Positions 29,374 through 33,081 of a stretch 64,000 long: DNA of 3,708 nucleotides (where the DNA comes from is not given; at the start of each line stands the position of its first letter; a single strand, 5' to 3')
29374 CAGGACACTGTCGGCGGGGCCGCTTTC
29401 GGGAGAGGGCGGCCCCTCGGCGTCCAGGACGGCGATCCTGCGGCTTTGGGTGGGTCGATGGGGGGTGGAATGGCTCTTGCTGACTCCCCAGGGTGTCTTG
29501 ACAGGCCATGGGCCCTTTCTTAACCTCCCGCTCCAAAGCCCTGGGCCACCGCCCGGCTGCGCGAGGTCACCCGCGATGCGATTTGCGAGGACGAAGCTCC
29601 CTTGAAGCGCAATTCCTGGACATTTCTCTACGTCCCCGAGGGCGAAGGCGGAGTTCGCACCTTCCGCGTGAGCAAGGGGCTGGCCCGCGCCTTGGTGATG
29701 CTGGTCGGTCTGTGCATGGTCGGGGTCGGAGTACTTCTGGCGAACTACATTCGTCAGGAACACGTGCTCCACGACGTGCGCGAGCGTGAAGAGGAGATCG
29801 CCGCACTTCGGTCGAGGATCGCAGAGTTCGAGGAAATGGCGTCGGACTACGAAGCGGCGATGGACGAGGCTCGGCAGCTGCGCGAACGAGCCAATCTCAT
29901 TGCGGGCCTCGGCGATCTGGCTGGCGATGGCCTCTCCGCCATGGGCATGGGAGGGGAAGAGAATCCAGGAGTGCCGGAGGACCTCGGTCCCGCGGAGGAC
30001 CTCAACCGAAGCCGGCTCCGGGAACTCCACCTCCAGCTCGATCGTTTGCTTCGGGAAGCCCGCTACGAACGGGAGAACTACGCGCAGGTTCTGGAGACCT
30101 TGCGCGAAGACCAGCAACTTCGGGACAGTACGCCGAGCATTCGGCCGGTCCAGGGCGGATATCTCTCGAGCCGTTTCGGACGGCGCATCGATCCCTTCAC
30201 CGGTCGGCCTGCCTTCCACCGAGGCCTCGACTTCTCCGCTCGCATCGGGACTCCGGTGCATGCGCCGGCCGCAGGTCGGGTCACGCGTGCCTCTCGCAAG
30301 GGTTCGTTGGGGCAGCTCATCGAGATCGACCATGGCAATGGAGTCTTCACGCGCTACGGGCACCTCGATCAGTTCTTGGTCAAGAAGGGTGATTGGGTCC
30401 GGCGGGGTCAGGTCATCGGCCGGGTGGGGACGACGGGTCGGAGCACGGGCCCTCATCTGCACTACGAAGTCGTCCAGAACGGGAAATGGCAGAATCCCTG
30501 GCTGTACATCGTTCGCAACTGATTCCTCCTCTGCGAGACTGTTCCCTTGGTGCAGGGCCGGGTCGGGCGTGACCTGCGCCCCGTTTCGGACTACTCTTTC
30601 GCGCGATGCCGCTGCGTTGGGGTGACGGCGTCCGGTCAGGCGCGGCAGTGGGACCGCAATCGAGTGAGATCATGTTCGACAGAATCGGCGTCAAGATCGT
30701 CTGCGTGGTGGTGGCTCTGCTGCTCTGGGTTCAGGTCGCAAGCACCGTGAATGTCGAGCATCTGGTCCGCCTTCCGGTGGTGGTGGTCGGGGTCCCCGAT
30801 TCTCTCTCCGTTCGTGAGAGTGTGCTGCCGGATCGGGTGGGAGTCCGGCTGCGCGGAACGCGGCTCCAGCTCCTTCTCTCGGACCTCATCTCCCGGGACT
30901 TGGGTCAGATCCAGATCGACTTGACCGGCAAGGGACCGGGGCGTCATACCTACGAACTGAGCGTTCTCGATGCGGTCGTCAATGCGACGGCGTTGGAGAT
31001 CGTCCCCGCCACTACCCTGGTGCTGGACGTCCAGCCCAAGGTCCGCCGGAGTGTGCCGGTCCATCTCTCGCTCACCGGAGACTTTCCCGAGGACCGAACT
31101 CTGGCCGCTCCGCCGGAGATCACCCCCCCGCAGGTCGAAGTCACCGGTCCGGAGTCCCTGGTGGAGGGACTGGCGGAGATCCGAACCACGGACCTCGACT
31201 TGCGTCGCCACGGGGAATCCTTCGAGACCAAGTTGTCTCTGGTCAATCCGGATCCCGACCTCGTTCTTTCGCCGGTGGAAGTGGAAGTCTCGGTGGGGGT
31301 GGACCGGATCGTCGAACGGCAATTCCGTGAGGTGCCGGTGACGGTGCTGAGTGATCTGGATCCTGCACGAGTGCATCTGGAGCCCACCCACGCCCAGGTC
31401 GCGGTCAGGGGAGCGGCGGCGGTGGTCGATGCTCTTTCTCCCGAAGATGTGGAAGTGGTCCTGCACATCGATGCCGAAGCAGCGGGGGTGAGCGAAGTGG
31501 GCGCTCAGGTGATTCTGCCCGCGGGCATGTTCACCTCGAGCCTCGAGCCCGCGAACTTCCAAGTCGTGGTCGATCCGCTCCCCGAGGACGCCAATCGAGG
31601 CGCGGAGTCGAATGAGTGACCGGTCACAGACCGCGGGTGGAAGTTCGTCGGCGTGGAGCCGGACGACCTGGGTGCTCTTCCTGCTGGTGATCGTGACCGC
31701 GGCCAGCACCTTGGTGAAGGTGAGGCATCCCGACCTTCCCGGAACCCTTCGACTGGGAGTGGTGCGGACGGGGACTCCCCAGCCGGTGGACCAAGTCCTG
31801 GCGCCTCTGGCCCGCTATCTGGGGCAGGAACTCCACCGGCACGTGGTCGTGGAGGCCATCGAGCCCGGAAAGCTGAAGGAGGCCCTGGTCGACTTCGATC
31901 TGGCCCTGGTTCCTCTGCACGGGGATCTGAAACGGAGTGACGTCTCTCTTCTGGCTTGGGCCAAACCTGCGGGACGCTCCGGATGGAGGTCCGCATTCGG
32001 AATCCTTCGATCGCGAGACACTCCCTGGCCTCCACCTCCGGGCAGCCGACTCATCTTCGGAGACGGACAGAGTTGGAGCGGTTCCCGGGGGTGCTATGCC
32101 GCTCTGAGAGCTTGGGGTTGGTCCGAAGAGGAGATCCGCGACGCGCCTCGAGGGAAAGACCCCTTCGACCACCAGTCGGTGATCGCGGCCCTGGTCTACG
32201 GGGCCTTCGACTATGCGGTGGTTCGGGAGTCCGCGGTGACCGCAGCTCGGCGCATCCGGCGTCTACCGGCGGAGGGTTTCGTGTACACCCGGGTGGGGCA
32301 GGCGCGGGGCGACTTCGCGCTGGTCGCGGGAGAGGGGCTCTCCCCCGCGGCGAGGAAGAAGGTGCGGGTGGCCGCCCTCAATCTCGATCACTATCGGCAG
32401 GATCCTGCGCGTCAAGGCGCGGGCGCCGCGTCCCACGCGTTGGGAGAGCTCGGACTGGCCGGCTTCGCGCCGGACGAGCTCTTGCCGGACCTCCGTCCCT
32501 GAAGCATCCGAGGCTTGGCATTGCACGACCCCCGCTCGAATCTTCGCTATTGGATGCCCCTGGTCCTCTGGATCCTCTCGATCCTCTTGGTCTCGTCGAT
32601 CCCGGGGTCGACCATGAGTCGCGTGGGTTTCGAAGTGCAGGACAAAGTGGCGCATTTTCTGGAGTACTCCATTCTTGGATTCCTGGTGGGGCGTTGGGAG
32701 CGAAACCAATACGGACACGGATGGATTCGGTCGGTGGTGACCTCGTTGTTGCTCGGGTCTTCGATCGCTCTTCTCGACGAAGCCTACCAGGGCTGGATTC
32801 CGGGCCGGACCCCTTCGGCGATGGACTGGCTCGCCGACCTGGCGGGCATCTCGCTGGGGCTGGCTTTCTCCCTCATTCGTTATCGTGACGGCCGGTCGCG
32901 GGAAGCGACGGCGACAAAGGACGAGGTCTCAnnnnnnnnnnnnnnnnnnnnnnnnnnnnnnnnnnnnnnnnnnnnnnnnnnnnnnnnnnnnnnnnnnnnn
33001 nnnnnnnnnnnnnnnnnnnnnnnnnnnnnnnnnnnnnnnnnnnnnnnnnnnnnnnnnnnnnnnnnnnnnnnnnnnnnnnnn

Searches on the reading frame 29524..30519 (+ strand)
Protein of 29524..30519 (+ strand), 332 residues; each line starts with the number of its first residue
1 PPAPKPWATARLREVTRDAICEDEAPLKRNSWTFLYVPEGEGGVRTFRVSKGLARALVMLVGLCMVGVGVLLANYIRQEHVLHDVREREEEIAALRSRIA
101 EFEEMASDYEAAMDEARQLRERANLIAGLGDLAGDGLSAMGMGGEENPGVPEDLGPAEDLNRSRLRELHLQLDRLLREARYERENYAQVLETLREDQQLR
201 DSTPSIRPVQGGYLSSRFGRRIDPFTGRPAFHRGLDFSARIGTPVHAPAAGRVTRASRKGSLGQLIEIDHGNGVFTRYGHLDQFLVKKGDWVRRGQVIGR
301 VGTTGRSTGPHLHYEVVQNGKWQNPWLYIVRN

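Call 31: search_protein_families(library=pfam, proteins=[window:29524-30519:+], max_evalue=0.001)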
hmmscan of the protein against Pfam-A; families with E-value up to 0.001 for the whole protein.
window:29524-30519:+ (332 aa): 1 family
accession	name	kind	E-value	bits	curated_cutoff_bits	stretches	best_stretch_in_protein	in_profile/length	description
PF01551.29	Peptidase_M23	-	2.7e-35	120.9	28.7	1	231-325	2-96/96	Peptidase family M23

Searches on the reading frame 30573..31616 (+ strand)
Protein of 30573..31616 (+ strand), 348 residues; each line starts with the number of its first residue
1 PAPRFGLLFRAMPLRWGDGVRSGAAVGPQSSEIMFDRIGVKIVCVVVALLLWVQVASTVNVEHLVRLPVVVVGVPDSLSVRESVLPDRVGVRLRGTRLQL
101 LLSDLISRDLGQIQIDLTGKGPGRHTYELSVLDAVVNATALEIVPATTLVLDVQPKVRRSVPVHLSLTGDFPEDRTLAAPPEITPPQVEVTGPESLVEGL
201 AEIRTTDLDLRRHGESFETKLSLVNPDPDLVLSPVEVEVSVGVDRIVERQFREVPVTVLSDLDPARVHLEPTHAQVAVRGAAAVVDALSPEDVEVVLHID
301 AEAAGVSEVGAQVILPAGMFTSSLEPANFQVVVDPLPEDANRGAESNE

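Call 31: search_protein_families(library=pfam, proteins=[window:30573-31616:+], max_evalue=0.001)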
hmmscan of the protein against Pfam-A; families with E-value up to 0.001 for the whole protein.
window:30573-31616:+ (348 aa): 1 family
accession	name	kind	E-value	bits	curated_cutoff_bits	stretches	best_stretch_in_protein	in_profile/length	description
PF07949.17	YbbR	-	1.5e-11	44.9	22.3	1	161-241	1-81/81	YbbR-like protein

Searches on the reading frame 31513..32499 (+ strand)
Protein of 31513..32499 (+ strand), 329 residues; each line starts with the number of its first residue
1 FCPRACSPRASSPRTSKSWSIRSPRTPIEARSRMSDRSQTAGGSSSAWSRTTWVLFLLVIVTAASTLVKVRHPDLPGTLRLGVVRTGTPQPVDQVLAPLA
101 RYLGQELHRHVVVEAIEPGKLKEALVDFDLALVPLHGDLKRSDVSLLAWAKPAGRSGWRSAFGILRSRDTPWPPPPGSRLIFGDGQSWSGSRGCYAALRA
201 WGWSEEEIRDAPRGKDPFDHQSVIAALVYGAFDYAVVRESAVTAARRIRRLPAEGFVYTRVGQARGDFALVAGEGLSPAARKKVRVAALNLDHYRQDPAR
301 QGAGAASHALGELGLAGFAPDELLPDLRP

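Call 31: search_protein_families(library=pfam, proteins=[window:31513-32499:+], max_evalue=0.001)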
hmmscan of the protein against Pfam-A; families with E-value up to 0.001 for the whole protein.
window:31513-32499:+ (329 aa): 1 family
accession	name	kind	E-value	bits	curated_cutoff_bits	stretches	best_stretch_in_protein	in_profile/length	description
PF12974.12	Phosphonate-bd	-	1.1e-07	31.9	27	1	82-320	2-236/242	ABC transporter, phosphonate, periplasmic substrate-binding protein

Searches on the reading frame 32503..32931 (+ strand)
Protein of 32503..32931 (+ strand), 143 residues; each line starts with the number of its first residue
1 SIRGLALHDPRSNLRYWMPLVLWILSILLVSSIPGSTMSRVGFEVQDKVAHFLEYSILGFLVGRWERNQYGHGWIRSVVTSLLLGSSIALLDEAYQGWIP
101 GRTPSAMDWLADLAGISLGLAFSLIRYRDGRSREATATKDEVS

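Call 31: search_protein_families(library=pfam, proteins=[window:32503-32931:+], max_evalue=0.001)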
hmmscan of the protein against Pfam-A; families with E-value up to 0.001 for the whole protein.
window:32503-32931:+ (143 aa): 1 family
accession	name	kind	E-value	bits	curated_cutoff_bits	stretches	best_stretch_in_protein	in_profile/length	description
PF04892.17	VanZ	-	2.3e-09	38.4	30.1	1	45-124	55-123/126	VanZ like family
